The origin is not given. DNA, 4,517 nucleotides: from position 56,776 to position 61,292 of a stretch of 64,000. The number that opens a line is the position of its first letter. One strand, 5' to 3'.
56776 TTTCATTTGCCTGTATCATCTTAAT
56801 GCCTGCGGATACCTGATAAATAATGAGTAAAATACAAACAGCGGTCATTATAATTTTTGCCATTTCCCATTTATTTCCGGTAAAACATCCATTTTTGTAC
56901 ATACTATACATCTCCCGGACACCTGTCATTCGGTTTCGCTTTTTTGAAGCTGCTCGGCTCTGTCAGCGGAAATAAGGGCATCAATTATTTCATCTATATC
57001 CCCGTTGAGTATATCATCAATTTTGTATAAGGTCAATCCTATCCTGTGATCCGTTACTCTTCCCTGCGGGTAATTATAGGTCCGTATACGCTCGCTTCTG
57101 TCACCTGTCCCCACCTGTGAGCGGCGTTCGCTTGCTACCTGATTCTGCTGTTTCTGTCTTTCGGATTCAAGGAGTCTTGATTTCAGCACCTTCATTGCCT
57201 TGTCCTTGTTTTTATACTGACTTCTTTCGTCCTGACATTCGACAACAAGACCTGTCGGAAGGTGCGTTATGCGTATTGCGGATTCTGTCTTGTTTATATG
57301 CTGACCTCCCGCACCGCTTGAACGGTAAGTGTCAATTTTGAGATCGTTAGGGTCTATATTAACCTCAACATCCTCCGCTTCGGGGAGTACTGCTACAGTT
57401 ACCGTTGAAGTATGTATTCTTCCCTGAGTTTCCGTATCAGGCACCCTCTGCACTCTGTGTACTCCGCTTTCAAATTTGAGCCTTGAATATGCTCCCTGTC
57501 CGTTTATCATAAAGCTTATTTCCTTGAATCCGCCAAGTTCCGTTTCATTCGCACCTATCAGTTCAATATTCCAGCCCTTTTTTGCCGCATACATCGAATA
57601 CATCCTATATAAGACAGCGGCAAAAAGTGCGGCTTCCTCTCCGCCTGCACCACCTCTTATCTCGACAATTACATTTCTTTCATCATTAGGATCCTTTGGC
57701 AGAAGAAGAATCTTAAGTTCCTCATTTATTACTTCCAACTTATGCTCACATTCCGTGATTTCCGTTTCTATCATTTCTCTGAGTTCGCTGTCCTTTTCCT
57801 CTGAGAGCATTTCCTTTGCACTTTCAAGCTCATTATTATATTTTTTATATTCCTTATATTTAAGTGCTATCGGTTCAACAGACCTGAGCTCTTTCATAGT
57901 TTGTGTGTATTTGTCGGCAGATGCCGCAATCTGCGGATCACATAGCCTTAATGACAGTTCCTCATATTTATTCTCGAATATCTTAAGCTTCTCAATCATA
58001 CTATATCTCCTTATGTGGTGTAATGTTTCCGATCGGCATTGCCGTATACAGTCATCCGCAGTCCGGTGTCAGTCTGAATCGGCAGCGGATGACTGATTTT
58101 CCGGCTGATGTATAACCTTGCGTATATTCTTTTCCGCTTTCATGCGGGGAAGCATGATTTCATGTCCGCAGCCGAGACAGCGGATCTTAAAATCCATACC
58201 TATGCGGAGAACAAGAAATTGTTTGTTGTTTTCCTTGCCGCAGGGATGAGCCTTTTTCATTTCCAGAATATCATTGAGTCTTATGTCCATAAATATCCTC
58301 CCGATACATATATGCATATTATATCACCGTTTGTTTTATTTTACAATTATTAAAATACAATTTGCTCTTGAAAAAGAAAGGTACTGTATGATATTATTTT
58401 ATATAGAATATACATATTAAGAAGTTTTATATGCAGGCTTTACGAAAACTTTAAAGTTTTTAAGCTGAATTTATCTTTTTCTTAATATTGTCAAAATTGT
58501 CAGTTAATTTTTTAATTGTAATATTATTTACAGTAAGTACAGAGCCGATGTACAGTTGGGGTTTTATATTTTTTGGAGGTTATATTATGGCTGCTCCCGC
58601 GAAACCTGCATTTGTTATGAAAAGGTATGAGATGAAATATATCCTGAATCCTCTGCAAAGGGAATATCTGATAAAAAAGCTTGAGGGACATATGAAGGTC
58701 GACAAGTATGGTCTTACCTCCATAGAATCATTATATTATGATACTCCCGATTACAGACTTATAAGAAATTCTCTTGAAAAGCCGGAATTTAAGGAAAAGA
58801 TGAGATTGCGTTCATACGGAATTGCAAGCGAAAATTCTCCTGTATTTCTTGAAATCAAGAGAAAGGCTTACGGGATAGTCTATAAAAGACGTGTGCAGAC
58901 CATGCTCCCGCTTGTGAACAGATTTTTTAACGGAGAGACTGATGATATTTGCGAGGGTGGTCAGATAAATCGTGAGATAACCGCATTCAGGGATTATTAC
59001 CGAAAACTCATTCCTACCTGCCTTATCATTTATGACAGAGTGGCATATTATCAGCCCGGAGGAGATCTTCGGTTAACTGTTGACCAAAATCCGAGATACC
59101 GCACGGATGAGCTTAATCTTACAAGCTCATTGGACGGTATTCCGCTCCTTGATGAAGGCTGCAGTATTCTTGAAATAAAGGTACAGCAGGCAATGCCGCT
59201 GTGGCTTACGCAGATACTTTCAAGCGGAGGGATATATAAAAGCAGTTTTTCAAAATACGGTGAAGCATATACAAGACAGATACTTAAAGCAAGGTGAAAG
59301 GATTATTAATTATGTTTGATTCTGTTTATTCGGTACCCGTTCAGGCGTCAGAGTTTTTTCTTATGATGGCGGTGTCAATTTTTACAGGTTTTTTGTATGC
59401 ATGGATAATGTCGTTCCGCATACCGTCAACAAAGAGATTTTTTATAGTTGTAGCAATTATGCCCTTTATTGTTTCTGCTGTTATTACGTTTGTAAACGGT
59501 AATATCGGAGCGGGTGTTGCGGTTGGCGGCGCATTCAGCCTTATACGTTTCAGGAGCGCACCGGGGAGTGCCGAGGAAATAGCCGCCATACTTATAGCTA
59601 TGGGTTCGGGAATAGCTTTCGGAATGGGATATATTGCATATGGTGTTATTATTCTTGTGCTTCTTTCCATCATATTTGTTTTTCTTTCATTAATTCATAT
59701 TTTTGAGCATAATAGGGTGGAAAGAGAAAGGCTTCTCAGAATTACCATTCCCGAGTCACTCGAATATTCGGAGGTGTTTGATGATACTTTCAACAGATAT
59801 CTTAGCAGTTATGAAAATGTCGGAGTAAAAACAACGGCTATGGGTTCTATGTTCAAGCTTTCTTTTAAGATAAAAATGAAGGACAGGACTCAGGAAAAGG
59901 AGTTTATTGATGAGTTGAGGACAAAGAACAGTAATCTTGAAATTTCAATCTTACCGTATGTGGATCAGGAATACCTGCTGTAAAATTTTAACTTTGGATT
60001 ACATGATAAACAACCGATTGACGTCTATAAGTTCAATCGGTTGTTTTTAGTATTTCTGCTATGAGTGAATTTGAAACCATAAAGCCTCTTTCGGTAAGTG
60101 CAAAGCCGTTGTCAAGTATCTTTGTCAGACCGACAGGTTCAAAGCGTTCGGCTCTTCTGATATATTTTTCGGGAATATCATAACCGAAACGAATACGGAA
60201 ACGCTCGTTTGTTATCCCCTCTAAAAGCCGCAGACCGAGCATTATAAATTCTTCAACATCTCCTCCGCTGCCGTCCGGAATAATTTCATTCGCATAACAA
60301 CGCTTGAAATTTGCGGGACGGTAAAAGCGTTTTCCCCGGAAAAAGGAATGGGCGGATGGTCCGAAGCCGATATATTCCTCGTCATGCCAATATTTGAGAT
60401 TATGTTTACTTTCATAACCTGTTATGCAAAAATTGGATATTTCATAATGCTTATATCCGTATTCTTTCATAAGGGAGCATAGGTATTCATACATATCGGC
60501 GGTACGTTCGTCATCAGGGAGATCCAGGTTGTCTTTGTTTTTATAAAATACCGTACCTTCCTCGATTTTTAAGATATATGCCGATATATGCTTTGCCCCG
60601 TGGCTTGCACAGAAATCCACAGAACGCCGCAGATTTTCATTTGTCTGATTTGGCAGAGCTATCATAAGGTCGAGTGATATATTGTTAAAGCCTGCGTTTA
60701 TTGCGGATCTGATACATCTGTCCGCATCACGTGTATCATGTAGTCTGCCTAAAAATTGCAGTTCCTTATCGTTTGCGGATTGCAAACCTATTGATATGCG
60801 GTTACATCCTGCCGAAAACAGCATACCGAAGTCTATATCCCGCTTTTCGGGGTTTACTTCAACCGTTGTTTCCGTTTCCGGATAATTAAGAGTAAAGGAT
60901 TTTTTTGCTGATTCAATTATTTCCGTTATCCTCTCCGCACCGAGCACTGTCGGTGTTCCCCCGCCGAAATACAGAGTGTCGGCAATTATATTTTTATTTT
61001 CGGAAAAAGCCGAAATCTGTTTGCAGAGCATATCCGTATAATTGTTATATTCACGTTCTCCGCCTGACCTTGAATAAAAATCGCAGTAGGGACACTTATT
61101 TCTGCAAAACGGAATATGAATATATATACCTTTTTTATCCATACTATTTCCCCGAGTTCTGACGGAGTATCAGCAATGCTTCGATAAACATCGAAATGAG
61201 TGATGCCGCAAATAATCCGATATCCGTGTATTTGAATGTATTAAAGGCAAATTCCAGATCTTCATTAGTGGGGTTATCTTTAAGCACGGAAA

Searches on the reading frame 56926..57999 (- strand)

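Call 78: search_protein_families(library=pfam, proteins=[window:56926-57999:-], max_evalue=0.00001)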
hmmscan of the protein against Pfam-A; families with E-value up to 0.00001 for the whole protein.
window:56926-57999:- (357 aa): 2 families
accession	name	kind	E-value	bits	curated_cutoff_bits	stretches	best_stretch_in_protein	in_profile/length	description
PF03462.23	PCRF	-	2.2e-75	253.2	24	1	9-202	2-194/194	PCRF domain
PF00472.26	RF-1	-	3.2e-46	156.5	35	1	210-319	2-116/116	RF-1 domain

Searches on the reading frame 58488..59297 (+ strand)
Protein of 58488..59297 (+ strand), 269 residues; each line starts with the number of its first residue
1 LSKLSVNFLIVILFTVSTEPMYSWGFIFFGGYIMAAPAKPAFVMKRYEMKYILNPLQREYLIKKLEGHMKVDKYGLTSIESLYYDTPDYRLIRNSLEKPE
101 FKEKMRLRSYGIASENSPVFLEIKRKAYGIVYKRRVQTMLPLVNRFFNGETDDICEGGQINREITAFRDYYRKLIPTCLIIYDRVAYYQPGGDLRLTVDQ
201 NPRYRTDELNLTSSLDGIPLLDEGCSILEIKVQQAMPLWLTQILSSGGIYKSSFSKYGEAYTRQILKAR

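Call 78: search_protein_families(library=pfam, proteins=[window:58488-59297:+], max_evalue=0.00001)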
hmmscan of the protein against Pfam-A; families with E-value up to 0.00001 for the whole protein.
window:58488-59297:+ (269 aa): 1 family
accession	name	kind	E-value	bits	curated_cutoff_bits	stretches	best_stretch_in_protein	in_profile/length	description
PF09359.15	VTC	-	5.4e-42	144.4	23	1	45-261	1-231/235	VTC domain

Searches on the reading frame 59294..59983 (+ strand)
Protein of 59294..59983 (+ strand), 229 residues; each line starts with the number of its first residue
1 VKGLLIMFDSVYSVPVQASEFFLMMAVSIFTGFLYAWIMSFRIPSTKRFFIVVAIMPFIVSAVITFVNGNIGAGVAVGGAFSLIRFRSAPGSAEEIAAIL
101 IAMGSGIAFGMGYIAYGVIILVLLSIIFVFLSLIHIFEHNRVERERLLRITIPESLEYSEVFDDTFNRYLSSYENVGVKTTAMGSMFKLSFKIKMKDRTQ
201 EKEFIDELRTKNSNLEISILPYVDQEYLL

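Call 78: search_protein_families(library=pfam, proteins=[window:59294-59983:+], max_evalue=0.00001)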
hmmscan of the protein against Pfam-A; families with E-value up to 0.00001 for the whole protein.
window:59294-59983:+ (229 aa): 1 family
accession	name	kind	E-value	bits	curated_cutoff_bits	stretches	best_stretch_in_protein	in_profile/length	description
PF16316.10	DUF4956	-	3.8e-08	33.7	30.6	1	50-143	26-116/169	Domain of unknown function (DUF4956)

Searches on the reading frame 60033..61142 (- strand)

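Call 78: search_protein_families(library=pfam, proteins=[window:60033-61142:-], max_evalue=0.00001)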
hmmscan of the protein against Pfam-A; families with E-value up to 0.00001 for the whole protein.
window:60033-61142:- (369 aa): 2 families
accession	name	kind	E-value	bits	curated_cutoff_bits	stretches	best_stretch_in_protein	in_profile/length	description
PF04055.27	Radical_SAM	-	2.7e-23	83.4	29.5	1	7-178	1-166/166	Radical SAM superfamily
PF06969.22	HemN_C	-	5.4e-10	39.6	24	1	296-356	7-67/67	HemN C-terminal domain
